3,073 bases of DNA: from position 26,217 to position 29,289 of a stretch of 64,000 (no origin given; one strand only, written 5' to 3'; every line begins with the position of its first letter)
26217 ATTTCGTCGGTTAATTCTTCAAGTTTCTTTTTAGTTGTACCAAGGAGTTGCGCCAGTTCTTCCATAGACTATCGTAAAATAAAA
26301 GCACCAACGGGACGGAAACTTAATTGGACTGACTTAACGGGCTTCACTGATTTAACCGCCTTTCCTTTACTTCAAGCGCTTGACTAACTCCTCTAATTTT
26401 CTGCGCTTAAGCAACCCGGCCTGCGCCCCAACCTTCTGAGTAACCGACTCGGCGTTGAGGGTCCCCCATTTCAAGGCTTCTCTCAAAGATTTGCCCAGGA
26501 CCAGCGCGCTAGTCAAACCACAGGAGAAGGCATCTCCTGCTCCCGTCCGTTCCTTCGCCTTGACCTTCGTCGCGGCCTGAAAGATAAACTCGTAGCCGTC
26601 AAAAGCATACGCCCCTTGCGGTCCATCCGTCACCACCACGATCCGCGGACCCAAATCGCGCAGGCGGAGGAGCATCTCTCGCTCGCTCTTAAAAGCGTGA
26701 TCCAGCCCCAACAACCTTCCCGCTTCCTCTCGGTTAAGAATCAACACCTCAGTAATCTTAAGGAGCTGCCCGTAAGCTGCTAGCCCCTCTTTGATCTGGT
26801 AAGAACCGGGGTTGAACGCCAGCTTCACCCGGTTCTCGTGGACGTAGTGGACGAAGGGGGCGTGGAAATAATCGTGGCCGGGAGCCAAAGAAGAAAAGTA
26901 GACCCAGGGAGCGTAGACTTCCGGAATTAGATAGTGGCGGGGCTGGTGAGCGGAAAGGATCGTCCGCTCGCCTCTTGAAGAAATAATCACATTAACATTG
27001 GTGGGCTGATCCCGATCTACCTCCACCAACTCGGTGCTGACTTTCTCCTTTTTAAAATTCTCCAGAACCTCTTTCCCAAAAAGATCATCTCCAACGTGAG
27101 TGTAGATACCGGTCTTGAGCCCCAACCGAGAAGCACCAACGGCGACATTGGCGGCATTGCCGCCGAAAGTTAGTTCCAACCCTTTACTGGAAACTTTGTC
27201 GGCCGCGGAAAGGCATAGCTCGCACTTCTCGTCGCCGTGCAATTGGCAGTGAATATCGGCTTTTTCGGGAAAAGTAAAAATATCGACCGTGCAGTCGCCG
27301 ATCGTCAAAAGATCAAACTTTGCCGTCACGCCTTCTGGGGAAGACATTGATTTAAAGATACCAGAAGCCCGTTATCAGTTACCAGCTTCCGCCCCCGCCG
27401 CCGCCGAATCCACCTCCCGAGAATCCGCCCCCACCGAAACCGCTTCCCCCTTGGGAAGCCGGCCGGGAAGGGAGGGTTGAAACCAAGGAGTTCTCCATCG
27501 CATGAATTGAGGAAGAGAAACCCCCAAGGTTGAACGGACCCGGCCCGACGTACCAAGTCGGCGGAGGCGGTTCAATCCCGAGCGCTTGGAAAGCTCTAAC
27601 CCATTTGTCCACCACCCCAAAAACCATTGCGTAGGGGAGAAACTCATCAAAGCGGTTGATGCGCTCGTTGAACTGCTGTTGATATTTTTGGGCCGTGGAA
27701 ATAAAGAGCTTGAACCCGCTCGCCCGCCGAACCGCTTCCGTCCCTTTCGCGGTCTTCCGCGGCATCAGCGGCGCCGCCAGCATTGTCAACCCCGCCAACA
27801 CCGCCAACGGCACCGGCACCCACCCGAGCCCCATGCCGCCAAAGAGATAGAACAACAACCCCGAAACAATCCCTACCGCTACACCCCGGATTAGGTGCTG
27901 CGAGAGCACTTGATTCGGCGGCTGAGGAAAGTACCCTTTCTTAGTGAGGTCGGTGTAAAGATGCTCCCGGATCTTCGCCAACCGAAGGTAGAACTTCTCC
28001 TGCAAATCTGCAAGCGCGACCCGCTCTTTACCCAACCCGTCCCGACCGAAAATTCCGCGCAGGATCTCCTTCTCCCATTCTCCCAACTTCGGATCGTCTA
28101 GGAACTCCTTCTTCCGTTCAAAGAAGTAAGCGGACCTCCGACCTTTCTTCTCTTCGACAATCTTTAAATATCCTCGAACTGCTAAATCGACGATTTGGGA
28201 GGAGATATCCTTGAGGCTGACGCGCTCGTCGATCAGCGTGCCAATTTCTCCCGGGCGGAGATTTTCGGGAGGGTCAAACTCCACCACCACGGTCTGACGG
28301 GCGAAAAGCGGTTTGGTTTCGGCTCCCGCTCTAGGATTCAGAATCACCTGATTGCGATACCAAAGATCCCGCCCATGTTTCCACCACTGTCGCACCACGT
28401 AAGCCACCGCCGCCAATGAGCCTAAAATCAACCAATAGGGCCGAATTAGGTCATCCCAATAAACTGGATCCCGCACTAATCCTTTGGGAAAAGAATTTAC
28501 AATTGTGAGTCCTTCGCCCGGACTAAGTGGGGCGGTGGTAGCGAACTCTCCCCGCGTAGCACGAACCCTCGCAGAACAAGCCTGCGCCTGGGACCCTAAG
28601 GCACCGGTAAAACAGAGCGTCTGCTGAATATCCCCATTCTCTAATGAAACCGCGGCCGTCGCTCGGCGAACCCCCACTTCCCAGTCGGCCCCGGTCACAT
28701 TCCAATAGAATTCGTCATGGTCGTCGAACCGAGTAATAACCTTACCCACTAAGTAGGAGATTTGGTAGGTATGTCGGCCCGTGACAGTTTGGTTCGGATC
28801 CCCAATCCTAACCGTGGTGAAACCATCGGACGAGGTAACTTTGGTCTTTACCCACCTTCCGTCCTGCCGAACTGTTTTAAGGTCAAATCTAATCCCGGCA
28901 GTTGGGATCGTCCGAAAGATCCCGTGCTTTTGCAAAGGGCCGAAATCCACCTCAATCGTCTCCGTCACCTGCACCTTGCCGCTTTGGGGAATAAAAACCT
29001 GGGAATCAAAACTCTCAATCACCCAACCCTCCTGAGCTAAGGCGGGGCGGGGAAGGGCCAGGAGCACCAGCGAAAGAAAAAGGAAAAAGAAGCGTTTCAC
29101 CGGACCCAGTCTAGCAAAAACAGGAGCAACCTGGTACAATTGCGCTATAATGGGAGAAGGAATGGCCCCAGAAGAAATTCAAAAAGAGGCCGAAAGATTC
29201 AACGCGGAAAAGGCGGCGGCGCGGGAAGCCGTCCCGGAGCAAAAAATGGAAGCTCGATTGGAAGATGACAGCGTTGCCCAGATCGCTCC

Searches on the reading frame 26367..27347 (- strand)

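Call 23: search_protein_families(library=pfam, proteins=[window:26367-27347:-], max_evalue=0.001)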
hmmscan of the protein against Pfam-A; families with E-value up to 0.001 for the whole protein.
window:26367-27347:- (326 aa): 2 families
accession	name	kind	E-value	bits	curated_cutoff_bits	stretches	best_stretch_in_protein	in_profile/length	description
PF00294.29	PfkB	-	6.2e-42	144.4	25.8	1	51-312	25-299/302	pfkB family carbohydrate kinase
PF08543.17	Phos_pyr_kin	-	1.6e-07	31.4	27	1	193-296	113-225/246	Phosphomethylpyrimidine kinase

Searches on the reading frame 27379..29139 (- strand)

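Call 23: search_protein_families(library=pfam, proteins=[window:27379-29139:-], max_evalue=0.001)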
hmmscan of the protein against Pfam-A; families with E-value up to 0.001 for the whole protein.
window:27379-29139:- (586 aa): 2 families
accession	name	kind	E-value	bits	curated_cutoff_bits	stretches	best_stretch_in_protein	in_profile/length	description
PF20990.2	DUF2207_C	-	2.1e-33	116.5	33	1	287-517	5-247/247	Predicted membrane protein (DUF2207) C-terminal domain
PF09972.14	DUF2207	-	9.8e-25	88.2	24.4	1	41-214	2-169/172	Predicted membrane protein (DUF2207) N-terminal domain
